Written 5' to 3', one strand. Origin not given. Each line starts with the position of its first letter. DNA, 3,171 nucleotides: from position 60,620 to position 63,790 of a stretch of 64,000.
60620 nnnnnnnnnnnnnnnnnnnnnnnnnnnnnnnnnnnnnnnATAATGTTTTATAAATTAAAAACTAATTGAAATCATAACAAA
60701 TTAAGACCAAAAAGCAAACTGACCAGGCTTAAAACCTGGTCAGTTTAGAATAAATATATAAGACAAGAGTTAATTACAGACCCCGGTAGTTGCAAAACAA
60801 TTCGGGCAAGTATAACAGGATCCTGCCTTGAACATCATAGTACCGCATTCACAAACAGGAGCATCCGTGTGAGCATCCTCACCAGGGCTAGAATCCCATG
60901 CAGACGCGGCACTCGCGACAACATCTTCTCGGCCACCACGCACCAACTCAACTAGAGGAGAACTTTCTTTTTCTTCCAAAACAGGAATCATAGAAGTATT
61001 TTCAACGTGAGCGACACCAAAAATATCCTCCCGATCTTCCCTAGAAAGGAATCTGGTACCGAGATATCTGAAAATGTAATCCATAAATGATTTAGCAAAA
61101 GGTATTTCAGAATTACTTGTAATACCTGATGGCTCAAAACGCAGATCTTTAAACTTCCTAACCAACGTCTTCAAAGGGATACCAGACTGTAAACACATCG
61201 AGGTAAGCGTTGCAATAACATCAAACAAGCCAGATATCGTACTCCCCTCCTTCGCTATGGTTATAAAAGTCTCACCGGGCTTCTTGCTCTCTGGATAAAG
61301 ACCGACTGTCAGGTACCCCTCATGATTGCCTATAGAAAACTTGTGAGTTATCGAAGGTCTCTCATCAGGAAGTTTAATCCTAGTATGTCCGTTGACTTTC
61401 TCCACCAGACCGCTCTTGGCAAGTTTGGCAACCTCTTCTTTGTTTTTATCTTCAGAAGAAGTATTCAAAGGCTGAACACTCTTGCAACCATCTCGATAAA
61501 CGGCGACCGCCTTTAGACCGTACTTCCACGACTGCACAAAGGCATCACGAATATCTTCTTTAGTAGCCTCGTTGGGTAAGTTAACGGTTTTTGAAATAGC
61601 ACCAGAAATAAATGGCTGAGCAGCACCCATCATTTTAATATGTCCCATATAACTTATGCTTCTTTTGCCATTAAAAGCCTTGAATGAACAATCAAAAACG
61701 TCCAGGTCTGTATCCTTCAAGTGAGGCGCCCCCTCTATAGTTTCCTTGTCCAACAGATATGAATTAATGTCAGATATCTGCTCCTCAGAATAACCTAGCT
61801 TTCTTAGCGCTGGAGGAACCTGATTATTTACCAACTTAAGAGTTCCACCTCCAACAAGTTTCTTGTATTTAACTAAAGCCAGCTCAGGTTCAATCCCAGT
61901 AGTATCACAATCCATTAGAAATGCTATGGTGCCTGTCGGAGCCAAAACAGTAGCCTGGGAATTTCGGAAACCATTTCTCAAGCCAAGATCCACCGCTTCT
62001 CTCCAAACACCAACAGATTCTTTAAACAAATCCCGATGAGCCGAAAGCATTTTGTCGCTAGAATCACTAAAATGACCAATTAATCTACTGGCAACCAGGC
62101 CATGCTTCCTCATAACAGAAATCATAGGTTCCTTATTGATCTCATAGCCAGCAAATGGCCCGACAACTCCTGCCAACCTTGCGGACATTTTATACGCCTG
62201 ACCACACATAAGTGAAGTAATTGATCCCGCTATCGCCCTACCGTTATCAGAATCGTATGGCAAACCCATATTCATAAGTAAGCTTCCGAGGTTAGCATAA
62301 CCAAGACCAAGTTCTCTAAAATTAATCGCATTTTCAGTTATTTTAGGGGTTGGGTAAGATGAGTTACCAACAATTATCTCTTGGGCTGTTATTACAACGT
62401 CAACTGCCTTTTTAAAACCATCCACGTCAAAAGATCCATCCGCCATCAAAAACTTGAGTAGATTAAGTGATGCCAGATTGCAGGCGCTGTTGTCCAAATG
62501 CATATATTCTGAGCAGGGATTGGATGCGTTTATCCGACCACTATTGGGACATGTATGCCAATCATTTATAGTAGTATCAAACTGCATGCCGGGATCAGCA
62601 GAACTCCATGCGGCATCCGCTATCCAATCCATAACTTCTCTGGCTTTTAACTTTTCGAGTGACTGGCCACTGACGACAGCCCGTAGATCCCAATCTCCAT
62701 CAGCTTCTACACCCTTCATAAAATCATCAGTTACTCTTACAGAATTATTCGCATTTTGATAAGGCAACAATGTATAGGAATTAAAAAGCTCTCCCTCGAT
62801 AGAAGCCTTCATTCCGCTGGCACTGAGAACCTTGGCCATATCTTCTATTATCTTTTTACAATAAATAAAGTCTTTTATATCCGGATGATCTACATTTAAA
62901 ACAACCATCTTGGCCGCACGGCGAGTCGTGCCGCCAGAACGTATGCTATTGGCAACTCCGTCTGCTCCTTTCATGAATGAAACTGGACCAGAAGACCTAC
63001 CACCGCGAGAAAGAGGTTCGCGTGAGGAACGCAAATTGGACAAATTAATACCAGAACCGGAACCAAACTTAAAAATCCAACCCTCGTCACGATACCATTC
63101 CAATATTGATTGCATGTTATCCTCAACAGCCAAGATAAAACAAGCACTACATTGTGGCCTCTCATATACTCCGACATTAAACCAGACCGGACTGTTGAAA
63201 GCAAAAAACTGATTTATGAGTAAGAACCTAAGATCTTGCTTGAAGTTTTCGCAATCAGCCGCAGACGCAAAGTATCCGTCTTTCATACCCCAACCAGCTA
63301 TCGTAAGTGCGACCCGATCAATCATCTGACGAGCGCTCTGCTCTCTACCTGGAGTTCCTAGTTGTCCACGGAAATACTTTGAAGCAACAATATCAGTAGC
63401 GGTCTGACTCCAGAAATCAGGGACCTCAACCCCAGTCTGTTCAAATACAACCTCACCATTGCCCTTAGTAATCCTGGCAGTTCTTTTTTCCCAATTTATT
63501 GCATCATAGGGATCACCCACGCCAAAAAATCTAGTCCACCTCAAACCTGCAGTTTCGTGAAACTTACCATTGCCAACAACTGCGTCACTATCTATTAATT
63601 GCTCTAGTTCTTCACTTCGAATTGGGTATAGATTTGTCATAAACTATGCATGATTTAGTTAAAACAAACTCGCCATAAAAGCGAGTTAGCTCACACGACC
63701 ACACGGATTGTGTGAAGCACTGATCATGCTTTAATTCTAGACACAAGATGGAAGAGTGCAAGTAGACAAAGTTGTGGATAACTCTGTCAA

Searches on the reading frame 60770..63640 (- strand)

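Call 26: search_protein_families(library=pfam, proteins=[window:60770-63640:-], max_evalue=0.00001)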
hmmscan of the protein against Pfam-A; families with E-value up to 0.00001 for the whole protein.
window:60770-63640:- (956 aa): 3 families
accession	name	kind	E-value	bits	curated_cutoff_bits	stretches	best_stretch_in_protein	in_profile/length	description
PF02867.20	Ribonuc_red_lgC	-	6.7e-134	447.8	23.9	1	165-715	1-523/523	Ribonucleotide reductase, barrel domain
PF08471.15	Ribonuc_red_2_N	-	4.3e-22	78.7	27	1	61-144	1-103/103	Class II vitamin B12-dependent ribonucleotide reductase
PF12637.14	TSCPD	-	8.2e-09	36.1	22.8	1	767-860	6-84/88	TSCPD domain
